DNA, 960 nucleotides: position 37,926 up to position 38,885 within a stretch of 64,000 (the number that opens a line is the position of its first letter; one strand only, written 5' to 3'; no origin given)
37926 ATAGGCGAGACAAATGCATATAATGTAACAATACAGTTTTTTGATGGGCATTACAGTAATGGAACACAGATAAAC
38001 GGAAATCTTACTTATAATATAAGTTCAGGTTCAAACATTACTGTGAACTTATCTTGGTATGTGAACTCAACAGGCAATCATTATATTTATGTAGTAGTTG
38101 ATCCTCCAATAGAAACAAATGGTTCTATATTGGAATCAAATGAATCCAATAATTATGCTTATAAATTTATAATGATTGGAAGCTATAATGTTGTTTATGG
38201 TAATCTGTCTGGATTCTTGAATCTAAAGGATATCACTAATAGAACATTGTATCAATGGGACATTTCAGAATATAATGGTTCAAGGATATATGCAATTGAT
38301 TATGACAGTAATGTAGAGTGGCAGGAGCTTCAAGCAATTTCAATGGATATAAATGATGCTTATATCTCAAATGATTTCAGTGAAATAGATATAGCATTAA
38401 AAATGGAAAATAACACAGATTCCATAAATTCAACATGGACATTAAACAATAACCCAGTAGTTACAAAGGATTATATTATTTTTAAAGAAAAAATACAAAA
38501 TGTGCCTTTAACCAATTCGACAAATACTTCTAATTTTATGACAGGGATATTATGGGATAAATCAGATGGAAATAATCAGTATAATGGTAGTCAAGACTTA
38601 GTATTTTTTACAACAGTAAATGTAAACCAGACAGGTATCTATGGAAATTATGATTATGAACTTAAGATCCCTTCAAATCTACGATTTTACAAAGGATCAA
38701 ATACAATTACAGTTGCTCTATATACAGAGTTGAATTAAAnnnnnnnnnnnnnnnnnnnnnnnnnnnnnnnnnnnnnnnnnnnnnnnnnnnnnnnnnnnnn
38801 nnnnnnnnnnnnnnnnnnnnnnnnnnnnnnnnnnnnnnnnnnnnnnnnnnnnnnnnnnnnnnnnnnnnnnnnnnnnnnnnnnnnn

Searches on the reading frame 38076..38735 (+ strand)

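Call 73: search_protein_families(library=pfam, proteins=[window:38076-38735:+], max_evalue=1)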
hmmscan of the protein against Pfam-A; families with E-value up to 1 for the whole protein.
window:38076-38735:+ (220 aa): 1 family
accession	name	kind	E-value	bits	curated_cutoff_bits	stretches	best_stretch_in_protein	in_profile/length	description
PF12970.12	DUF3858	-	0.0095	16.5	27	1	76-142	39-105/116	Domain of Unknown Function with PDB structure (DUF3858)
